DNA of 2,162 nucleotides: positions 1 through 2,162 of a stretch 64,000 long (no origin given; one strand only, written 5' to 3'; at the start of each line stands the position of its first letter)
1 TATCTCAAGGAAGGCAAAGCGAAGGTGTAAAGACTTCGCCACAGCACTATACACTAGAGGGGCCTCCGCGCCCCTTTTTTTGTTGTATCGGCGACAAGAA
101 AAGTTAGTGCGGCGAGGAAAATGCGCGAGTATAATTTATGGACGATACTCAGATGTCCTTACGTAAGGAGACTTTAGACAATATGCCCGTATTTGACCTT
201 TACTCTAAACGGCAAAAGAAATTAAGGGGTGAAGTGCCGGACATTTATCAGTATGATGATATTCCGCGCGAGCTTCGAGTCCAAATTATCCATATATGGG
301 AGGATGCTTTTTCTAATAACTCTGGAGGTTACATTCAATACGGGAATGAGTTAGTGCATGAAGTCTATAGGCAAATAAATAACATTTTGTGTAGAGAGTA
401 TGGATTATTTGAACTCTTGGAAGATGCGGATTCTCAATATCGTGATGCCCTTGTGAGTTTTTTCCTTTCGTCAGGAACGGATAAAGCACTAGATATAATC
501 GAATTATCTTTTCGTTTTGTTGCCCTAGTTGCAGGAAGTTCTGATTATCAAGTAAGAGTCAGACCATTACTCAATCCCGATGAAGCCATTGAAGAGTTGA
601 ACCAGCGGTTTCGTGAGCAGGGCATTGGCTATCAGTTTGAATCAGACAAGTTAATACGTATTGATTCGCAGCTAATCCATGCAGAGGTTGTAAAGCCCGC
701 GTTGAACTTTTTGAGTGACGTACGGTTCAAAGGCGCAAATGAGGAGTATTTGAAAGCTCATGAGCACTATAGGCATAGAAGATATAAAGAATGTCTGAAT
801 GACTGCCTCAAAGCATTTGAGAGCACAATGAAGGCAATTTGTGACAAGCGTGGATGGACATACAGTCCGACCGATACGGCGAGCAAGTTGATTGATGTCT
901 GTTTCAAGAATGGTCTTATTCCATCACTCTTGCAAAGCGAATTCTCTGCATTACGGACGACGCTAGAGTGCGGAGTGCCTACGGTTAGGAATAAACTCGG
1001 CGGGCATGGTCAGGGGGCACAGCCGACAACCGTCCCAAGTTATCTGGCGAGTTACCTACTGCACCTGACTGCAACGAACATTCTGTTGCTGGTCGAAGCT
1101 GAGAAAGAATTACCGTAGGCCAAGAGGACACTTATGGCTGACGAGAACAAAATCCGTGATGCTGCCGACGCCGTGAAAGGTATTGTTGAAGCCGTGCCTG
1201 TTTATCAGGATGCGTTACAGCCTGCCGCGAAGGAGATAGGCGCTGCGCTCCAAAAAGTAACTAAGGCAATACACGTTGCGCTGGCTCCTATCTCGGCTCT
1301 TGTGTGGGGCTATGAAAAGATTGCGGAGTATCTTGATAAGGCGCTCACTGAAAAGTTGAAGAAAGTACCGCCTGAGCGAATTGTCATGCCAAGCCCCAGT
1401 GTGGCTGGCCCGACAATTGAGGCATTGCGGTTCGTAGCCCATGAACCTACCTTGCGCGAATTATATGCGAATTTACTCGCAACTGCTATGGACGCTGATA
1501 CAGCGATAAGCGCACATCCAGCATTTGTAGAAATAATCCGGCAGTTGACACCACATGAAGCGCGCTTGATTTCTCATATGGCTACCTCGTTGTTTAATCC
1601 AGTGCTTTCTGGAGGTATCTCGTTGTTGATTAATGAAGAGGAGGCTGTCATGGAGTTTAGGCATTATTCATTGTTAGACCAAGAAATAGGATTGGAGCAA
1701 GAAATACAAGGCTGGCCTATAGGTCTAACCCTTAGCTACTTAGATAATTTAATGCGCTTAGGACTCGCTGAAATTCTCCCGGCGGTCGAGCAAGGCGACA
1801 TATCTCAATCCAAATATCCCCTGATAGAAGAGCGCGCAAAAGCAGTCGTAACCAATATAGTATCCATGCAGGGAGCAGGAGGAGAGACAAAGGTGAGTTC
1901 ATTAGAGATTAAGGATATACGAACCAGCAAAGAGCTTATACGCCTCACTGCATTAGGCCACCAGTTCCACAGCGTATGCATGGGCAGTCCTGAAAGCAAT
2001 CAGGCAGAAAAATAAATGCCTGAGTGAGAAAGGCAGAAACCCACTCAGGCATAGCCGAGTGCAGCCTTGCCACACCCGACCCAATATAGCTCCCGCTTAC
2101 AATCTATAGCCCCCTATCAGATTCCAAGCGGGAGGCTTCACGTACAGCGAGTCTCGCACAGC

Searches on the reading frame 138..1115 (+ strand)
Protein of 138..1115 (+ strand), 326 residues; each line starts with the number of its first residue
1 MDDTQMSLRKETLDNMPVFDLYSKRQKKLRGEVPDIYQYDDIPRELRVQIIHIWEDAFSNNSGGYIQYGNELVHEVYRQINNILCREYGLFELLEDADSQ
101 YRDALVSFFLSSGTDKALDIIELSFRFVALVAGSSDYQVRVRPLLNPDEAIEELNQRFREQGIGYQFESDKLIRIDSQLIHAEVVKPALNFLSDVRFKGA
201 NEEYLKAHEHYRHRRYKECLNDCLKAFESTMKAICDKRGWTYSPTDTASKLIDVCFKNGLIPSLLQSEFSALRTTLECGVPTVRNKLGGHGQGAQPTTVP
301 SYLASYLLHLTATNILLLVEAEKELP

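Call 36: search_protein_families(library=phrogs, proteins=[window:138-1115:+], max_evalue=0.001)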
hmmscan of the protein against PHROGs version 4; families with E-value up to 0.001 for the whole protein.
window:138-1115:+ (326 aa): 1 family
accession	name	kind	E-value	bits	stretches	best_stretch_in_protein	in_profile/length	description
phrog_20794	-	unknown function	3.5e-120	401.8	1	16-324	1-305/309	-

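Call 37: search_protein_families(library=pfam, proteins=[window:138-1115:+], max_evalue=0.001)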
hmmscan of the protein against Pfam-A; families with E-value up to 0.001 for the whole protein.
window:138-1115:+ (326 aa): 2 families
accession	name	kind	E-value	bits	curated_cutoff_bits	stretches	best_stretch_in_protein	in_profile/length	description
PF22809.1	DUF7014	-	7.1e-52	175.4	27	1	194-323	6-135/137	Domain of unknown function (DUF7014)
PF18863.6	AbiJ_NTD4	-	8.5e-25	88.4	34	1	20-188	1-150/152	AbiJ N-terminal domain 4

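Call 65: search_protein_families(library=padloc, proteins=[window:138-1115:+], max_evalue=0.00001)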
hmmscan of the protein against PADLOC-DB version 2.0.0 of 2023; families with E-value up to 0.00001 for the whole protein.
window:138-1115:+ (326 aa): 1 family
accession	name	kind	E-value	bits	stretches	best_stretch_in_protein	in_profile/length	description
PDLC04997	PDC-S32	-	3.3e-10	38.1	1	22-238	10-210/285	-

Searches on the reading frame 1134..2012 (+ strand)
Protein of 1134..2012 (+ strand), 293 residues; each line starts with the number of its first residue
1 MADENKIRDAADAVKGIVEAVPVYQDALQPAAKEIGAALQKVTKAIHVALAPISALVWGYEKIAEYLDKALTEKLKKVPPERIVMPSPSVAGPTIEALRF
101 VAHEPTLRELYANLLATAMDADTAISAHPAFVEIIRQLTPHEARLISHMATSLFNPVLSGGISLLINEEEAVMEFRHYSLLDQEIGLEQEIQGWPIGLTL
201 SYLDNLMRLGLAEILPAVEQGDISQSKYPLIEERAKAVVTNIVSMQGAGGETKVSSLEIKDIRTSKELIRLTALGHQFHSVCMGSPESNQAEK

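Call 36: search_protein_families(library=phrogs, proteins=[window:1134-2012:+], max_evalue=0.001)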
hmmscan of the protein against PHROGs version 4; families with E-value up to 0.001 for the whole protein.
window:1134-2012:+ (293 aa): 1 family
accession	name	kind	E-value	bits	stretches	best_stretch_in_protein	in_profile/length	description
phrog_2232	-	unknown function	3.1e-42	145.9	1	25-283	13-256/257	-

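Call 37: search_protein_families(library=pfam, proteins=[window:1134-2012:+], max_evalue=0.001)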
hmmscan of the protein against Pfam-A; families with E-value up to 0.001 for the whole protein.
window:1134-2012:+ (293 aa): 1 family
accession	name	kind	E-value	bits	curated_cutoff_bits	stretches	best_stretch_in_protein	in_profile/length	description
PF14337.13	Abi_alpha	-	1.2e-41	143.4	29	1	60-282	2-196/196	Abortive infection alpha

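Call 65: search_protein_families(library=padloc, proteins=[window:1134-2012:+], max_evalue=0.00001)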
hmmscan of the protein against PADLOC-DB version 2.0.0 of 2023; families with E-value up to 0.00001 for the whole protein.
window:1134-2012:+ (293 aa): 3 families
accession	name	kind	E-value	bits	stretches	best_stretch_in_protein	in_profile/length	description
PDLC05025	PDC-S47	-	1.5e-51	173.7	1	5-283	6-261/263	-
PDLC05024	PDC-S47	-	4.5e-38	129.3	1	22-283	18-261/265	-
PDLC05026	PDC-S47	-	2.9e-27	93.8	1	64-283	54-254/257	-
